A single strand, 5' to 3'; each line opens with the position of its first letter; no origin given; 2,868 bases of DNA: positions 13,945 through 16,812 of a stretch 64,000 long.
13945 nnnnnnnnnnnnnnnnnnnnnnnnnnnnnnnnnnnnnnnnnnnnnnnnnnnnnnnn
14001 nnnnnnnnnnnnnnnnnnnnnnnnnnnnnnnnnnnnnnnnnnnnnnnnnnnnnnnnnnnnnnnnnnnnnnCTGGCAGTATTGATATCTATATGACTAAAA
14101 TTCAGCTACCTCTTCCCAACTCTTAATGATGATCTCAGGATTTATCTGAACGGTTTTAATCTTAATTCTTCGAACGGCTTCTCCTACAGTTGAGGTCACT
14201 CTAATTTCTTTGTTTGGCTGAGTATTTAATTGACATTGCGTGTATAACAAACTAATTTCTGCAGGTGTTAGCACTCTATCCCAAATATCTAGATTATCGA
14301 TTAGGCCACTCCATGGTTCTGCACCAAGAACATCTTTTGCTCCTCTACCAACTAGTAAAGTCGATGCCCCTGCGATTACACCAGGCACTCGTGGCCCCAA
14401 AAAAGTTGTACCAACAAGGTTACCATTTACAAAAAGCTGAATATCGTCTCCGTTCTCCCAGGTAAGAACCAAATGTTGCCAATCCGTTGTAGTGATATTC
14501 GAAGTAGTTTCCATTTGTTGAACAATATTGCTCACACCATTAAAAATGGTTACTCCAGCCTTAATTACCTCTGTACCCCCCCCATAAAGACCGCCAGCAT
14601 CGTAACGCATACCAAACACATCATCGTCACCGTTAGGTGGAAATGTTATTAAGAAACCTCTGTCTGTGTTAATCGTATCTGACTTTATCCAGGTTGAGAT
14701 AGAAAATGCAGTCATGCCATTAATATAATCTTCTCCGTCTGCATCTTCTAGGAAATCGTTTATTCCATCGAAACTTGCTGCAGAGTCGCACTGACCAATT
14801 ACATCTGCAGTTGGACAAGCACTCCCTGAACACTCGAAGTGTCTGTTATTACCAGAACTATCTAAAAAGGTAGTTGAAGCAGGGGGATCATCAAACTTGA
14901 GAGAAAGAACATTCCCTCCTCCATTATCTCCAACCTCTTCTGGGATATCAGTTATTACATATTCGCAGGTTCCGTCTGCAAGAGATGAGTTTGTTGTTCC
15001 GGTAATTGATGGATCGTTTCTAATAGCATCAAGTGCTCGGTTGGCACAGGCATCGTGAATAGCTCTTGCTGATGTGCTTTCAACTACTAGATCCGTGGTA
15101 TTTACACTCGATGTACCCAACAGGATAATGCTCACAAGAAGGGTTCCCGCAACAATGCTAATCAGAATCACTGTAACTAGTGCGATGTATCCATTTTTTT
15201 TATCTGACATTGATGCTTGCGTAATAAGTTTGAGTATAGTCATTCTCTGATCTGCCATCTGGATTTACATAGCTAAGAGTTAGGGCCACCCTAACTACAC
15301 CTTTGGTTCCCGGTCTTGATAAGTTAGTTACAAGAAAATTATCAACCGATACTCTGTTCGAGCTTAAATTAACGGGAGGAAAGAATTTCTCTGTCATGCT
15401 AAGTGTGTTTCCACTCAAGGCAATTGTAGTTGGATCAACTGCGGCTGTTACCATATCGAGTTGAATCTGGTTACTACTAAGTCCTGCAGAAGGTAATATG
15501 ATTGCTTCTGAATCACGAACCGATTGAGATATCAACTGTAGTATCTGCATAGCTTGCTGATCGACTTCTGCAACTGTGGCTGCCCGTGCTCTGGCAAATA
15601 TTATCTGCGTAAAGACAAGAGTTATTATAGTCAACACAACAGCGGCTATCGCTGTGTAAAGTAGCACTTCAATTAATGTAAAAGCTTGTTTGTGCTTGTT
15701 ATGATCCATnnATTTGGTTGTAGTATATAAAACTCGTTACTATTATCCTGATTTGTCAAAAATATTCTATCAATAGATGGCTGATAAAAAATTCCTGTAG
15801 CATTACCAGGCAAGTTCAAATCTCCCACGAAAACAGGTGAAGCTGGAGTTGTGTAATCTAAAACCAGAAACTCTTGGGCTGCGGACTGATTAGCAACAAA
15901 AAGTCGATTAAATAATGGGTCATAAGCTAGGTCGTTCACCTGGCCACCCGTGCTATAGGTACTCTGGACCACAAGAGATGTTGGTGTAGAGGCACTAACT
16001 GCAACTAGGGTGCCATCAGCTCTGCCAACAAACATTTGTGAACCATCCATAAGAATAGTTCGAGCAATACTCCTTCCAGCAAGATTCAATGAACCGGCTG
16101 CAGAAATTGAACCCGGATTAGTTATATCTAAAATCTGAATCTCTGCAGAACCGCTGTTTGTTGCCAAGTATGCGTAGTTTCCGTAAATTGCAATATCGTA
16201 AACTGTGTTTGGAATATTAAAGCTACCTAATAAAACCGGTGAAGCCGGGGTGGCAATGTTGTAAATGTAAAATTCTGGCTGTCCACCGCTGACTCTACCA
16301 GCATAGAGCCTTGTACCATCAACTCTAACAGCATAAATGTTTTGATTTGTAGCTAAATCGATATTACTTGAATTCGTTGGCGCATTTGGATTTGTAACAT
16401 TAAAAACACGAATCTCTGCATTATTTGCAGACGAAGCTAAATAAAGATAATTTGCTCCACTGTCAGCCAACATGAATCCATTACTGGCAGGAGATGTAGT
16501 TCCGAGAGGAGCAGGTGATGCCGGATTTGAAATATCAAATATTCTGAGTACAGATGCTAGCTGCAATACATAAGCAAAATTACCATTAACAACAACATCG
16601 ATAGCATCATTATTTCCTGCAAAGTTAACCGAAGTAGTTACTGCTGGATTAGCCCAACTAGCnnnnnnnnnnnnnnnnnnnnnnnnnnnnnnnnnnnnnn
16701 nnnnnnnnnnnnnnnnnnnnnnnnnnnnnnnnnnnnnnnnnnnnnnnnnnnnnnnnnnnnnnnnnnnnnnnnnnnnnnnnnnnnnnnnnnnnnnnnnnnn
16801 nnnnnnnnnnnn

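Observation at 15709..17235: Pilin-like N-terminus fused through a hypervariable Thr-Pro linker to an LVIVD-repeat beta-propeller: candidate pilus tip adhesin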

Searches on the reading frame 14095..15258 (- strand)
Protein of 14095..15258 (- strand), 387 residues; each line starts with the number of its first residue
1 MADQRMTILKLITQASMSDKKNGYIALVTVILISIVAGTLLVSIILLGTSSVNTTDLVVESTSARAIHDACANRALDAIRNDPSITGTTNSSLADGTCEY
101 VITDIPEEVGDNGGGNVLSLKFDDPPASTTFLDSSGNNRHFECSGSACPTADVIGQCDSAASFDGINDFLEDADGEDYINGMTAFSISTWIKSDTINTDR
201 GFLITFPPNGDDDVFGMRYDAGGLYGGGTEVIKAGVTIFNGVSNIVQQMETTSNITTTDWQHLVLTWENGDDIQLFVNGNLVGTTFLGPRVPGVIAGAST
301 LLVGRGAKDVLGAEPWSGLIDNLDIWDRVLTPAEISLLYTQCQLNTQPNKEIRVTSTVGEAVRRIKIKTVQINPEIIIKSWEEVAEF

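Call 3: search_protein_families(library=pfam, proteins=[window:14095-15258:-], max_evalue=1)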
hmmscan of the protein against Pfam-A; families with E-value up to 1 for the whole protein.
window:14095-15258:- (387 aa): 4 families
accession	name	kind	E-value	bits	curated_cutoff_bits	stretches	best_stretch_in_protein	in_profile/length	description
PF13385.13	Laminin_G_3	-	5.6e-22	78.9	27.6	1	183-336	17-151/151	Concanavalin A-like lectin/glucanases superfamily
PF00354.24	Pentaxin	-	9.2e-05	22.7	25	1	247-345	77-173/194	Pentaxin family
PF07953.20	Toxin_R_bind_N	-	0.093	12.9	23.8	0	247-283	114-149/191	Clostridium neurotoxin, N-terminal receptor binding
PF04516.20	CP2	-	0.098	12.4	25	1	245-286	122-163/223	CP2 transcription factor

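Call 8: search_protein_families(library=ncbifam, proteins=[window:14095-15258:-], max_evalue=0.1)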
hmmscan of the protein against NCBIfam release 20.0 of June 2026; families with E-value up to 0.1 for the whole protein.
window:14095-15258:- (387 aa): 1 family
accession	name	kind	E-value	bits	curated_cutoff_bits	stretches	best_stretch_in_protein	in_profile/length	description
NF052521.1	TafC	equivalog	7e-08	32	410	1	156-343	190-364/373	TafC family fimbrial protein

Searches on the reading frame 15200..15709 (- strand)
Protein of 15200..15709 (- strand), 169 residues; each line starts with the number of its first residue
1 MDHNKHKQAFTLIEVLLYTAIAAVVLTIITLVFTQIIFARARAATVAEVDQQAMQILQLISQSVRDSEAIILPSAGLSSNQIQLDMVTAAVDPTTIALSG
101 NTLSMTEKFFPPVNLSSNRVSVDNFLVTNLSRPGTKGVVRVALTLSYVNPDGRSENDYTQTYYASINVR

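Call 3: search_protein_families(library=pfam, proteins=[window:15200-15709:-], max_evalue=1)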
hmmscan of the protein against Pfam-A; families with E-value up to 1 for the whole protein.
window:15200-15709:- (169 aa): 2 families
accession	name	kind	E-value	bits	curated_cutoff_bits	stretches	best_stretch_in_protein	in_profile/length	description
PF07963.17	N_methyl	-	1e-05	25.3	21.2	1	5-29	2-26/27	Prokaryotic N-terminal methylation motif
PF23922.1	DUF7261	-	0.064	13.9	27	1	15-98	8-90/169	Family of unknown function (DUF7261)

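Call 8: search_protein_families(library=ncbifam, proteins=[window:15200-15709:-], max_evalue=0.1)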
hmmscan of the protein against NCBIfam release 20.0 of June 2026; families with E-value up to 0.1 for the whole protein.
window:15200-15709:- (169 aa): 8 families
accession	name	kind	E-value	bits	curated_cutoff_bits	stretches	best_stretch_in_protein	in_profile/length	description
TIGR02599.1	TIGR02599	subfamily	0.0032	16.8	256.5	1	9-67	1-59/361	Verru_Chthon cassette protein C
NF040982.1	ComGD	equivalog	0.0055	17.1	70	1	8-37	2-31/139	competence type IV pilus minor pilin ComGD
NF041002.1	pilin_ComGF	equivalog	0.0067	16.6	80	1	8-58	2-50/139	competence type IV pilus minor pilin ComGF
TIGR02532.1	IV_pilin_GFxxxE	domain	0.012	15.4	16.3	1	8-29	2-23/24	prepilin-type N-terminal cleavage/methylation domain-containing protein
NF007848.0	PRK10557.1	equivalog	0.023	14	120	0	4-62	7-65/192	prepilin peptidase-dependent protein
TIGR01708.2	typeII_sec_gspH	equivalog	0.031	14.3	80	1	9-62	3-49/169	type II secretion system minor pseudopilin GspH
TIGR02598.1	TIGR02598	subfamily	0.075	13.2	51.4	1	9-65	1-53/151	Verru_Chthon cassette protein B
NF038304.1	EPS_HpsC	equivalog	0.095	12.2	200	1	3-65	16-78/318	hormogonium polysaccharide secretion pseudopilin HpsC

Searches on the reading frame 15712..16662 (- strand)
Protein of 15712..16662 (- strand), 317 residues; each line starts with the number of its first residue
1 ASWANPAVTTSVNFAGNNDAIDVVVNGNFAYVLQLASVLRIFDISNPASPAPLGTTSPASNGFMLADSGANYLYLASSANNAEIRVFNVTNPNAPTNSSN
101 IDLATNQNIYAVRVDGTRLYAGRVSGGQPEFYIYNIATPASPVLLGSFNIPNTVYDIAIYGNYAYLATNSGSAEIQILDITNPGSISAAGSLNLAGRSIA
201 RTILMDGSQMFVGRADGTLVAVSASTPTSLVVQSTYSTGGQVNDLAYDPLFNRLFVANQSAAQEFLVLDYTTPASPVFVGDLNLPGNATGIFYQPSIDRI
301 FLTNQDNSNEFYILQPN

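Call 24: search_protein_representatives(protein=window:15712-16662:-)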
Query: 317 residues. Proteins with E-value up to 0.001 (for the whole library): 30992; up to 1e-10: 16795; up to 1e-30: 2277. The best 150 are listed.
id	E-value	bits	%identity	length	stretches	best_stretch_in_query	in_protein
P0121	6.1e-123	426.2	30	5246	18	5-197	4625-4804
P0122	9.5e-120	415.7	32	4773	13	20-188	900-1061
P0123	6.1e-118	409.8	32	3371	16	20-231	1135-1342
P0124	2.0e-114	398.3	29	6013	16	20-291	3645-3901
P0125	2.2e-90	319.3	32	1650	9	95-216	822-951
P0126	6.1e-90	317.9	28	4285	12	20-292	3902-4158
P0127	4.7e-89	315.0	32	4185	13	11-217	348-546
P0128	2.0e-88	312.9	34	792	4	7-317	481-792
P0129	2.8e-88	312.4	34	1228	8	20-198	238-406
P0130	2.5e-87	309.3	32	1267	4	3-315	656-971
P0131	3.1e-87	309.0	31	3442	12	23-196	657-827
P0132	3.9e-86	305.4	32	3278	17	15-263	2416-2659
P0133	5.0e-86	305.0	33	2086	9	5-194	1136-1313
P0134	5.9e-86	304.8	29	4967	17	16-227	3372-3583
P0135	1.7e-82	293.4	34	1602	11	6-198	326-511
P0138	5.8e-80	285.1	34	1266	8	2-217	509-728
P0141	2.0e-77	276.8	36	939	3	2-308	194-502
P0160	6.0e-68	245.7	31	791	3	2-316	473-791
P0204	3.2e-60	220.3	36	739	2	1-316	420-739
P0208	7.7e-60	219.1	32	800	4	3-216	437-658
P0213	3.6e-59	216.9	35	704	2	3-317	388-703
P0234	2.0e-56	207.9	33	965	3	10-315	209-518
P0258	4.6e-54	200.1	32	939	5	2-211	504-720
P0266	1.9e-53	198.1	33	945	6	74-214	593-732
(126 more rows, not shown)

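Call 47: search_solved_structures(query=window:15712-16662:-, max_evalue=1)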
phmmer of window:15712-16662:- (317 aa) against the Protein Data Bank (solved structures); distinct sequences matched with E-value up to 1: 4.
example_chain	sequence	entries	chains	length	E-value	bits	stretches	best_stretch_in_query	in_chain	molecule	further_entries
8ptf_A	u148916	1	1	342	0.00014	24.5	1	150-260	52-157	YncE family protein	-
8ptd_A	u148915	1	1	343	0.00014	24.5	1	150-260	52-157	YncE family protein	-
8blw_B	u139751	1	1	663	0.00037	23.1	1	150-260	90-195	YncE family protein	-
7mx5_A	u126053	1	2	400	0.062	15.8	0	179-242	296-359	Tol-Pal system protein TolB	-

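Call 68: list_cluster_members(proteins=[P0128, P0160, P0204, P0213, P0138, P0141, P0234, P0208, P0258, P0266])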
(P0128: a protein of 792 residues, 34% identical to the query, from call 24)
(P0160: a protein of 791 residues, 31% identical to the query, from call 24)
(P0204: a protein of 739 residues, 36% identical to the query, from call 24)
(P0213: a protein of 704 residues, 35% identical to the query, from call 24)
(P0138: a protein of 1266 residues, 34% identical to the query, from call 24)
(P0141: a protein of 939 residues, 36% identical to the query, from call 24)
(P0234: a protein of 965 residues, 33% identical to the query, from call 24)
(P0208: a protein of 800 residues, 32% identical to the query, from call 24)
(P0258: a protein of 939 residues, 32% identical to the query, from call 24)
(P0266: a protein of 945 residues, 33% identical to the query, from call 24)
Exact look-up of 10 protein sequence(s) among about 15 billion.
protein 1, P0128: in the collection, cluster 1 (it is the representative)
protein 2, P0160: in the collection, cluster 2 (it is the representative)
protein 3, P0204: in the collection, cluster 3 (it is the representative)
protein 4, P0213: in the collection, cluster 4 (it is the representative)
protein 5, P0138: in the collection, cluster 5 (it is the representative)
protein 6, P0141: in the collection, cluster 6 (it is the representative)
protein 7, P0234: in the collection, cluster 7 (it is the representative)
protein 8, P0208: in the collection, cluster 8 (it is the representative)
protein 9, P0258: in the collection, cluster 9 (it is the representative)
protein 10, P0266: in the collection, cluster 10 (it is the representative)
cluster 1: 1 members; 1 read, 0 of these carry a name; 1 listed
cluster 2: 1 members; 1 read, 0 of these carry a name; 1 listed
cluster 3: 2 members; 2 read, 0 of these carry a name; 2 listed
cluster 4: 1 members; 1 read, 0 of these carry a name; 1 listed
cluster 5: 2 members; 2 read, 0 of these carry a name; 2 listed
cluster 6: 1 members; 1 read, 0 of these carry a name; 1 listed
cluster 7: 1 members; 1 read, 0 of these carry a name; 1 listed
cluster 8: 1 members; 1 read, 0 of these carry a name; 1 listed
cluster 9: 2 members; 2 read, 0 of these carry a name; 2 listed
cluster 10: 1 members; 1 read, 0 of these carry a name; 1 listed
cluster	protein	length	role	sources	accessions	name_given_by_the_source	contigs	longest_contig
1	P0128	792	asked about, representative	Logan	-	-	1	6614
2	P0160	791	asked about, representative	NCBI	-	-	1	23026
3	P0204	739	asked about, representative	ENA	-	-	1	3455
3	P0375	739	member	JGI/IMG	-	-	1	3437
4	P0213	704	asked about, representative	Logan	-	-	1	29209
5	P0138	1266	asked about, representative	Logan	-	-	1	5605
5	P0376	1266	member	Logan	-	-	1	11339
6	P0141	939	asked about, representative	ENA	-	-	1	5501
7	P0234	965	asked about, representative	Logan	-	-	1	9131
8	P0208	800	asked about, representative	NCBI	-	-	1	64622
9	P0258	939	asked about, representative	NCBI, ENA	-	-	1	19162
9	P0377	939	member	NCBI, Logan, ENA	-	-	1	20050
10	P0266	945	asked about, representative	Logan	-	-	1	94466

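Call 69: find_encoding_contigs(protein=P0213, flank=7000, max_places=1)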
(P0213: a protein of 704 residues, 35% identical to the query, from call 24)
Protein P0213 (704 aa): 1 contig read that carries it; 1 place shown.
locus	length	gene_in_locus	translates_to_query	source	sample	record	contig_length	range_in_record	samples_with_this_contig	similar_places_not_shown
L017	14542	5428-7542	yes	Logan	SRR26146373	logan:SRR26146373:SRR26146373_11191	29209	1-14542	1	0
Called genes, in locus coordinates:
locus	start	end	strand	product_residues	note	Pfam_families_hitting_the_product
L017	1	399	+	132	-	?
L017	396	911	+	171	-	-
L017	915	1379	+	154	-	PF03073:TspO_MBR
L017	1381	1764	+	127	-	PF09945:DUF2177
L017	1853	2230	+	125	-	PF00072:Response_reg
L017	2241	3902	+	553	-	PF05157:MshEN, PF00437:T2SSE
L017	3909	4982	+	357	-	PF00482:T2SSF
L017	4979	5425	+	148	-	-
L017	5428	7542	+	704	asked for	PF00041:fn3 (weak), PF09826:Beta_propel (faint), PF08309:LVIVD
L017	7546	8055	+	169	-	-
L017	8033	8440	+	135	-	-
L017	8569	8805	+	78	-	-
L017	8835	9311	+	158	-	PF07963:N_methyl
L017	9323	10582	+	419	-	PF02743:dCache_1 (weak), PF00672:HAMP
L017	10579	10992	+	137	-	PF01814:Hemerythrin, PF04353:Rsd_AlgQ (weak)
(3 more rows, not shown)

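Call 70: find_encoding_contigs(protein=P0208, flank=7000, max_places=1)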
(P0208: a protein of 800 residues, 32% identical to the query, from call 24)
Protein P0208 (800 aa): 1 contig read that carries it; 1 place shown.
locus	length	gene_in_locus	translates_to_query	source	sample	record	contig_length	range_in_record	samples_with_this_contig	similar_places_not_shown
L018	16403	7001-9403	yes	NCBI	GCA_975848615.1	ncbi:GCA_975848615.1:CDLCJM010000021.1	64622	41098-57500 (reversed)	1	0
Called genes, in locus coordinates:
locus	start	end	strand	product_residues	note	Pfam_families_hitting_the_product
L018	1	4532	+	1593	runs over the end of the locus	PF00041:fn3 (faint), PF14292:SusE (faint), PF24489:Ig_J_second (faint), PF25788:Ig_Rha78A_N (faint), PF22842:Pel9A-like_beta_helix, PF05048:NosD, PF13229:Beta_helix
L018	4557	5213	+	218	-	-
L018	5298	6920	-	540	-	PF07963:N_methyl, PF13385:Laminin_G_3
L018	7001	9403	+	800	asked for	PF09826:Beta_propel (faint), PF08309:LVIVD (weak)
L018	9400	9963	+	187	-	-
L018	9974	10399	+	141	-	-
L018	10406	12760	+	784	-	PF11104:PilM_2, PF14450:FtsA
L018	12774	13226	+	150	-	PF07963:N_methyl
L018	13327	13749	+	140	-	PF07963:N_methyl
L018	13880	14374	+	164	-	-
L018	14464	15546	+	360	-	PF00534:Glycos_transf_1, PF13692:Glyco_trans_1_4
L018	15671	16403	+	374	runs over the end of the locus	-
